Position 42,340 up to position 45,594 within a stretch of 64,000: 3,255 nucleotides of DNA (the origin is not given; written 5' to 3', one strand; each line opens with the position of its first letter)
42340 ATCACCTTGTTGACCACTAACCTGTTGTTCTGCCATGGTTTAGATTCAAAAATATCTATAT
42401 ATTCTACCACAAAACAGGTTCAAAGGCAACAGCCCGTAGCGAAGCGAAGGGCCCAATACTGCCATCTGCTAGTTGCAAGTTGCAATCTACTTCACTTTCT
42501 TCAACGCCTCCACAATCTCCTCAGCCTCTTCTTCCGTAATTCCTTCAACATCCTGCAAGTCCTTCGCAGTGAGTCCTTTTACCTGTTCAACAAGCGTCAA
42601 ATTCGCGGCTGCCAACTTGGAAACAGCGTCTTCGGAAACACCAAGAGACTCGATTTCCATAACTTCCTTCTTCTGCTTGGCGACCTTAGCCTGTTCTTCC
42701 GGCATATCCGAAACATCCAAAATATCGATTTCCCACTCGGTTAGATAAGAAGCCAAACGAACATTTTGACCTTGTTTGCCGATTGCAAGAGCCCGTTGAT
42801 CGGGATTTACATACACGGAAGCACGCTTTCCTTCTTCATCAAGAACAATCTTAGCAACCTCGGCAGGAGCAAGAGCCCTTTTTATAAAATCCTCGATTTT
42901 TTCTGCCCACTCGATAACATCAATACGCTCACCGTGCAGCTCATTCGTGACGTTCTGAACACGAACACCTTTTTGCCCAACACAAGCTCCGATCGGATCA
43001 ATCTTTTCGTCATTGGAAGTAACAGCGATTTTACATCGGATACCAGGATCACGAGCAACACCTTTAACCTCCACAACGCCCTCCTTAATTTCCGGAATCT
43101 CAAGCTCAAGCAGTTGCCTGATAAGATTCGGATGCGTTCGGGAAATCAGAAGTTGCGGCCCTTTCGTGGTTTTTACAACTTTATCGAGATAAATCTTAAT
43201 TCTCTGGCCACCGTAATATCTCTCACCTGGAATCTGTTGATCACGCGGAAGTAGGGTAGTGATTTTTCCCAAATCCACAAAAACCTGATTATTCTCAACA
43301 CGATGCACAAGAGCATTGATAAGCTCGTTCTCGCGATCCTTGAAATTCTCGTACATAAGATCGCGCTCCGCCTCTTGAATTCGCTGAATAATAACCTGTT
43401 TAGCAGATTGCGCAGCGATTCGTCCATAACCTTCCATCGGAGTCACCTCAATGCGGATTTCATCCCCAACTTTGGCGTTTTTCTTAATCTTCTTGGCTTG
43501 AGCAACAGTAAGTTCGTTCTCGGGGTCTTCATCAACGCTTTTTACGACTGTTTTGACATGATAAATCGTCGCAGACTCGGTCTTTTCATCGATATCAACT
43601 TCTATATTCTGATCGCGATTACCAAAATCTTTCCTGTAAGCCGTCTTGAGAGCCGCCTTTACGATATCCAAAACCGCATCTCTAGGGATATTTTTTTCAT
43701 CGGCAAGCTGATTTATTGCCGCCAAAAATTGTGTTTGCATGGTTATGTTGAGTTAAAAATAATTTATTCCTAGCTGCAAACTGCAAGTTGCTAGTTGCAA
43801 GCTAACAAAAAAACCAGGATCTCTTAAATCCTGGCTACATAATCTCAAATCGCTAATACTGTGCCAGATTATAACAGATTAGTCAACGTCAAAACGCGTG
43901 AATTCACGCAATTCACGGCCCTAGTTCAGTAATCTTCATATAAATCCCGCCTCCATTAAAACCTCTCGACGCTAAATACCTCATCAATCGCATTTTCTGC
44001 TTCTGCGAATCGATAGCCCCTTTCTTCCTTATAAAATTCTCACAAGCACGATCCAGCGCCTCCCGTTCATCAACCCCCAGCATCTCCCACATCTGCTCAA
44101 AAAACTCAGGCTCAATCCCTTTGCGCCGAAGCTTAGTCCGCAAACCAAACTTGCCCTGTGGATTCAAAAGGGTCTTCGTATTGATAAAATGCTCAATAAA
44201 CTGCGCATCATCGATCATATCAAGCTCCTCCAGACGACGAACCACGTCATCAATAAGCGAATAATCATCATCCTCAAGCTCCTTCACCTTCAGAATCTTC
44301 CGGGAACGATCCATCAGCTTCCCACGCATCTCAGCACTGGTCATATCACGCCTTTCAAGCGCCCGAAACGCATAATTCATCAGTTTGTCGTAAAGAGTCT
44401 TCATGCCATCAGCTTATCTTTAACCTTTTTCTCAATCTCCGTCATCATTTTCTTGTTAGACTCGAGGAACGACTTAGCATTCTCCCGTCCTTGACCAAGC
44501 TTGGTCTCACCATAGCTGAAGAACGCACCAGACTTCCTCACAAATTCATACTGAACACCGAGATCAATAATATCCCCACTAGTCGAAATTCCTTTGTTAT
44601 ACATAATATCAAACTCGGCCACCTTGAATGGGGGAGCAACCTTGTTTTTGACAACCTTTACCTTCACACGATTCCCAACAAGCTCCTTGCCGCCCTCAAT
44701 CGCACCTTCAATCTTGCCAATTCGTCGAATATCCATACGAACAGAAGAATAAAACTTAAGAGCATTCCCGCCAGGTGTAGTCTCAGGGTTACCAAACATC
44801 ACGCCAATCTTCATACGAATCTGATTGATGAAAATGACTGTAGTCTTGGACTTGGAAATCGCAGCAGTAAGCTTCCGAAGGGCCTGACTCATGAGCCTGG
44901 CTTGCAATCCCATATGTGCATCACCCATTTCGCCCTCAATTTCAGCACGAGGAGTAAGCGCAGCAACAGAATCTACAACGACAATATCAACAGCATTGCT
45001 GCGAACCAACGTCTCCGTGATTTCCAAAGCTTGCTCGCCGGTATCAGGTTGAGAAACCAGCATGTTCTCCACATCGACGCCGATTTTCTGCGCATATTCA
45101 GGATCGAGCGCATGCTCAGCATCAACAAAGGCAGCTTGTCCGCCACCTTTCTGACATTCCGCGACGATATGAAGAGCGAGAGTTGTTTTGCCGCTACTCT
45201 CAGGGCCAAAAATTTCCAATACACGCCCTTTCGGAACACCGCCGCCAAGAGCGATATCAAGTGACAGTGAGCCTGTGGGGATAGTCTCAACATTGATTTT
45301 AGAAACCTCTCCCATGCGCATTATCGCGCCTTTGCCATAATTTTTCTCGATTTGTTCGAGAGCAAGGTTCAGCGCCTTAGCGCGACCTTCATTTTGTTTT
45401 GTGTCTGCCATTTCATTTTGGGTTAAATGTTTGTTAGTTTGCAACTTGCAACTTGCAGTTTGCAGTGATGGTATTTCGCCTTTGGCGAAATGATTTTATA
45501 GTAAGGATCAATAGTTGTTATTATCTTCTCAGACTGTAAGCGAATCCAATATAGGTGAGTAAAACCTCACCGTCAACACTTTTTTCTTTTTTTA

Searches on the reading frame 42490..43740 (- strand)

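Call 91: search_protein_families(library=pfam, proteins=[window:42490-43740:-], max_evalue=0.00001)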
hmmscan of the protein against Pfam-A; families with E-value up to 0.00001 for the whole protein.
window:42490-43740:- (417 aa): 4 families
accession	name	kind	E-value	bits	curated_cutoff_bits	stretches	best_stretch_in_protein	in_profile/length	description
PF08529.16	NusA_N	-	3.2e-37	127.8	23.8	1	5-127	2-119/119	NusA N-terminal domain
PF13184.12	KH_5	-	1.3e-28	99.4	27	1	232-298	1-67/69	NusA-like KH domain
PF00575.29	S1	-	2.3e-07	31.5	22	1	134-199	1-73/74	S1 RNA binding domain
PF23095.1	KH_NusA_C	-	1.7e-06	28.4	34.2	1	308-344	2-38/59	Transcription termination/antitermination protein NusA, KH domain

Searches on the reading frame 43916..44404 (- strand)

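Call 91: search_protein_families(library=pfam, proteins=[window:43916-44404:-], max_evalue=0.00001)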
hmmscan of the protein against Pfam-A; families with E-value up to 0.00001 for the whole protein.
window:43916-44404:- (163 aa): 3 families
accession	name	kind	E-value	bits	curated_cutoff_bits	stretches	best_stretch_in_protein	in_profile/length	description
PF21982.2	RecX_HTH1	-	1.1e-07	32.1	26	0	9-33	2-26/40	RecX, first three-helix domain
PF21981.2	RecX_HTH3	-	5.4e-07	30.1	26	1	112-152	1-42/48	RecX, third three-helix domain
PF02631.22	RecX_HTH2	-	3.2e-06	27.7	26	1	65-101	1-37/42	RecX, second three-helix domain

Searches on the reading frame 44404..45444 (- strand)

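Call 91: search_protein_families(library=pfam, proteins=[window:44404-45444:-], max_evalue=0.00001)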
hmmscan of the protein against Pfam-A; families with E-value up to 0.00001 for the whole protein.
window:44404-45444:- (347 aa): 5 families
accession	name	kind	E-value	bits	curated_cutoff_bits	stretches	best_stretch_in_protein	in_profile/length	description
PF00154.27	RecA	-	4.1e-138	459.5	27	1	23-287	1-262/262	recA bacterial DNA recombination protein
PF21096.2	RecA_C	-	5.4e-24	84.5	27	1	290-345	1-56/57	RecA C-terminal domain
PF08423.17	Rad51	-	2e-13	50.6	22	1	52-241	5-211/244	Rad51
PF06745.19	ATPase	-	1.3e-07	31.6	26.6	0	55-211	1-166/231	KaiC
PF02283.22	CobU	-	1.7e-06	28.1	27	1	78-208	3-124/168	Cobinamide kinase / cobinamide phosphate guanyltransferase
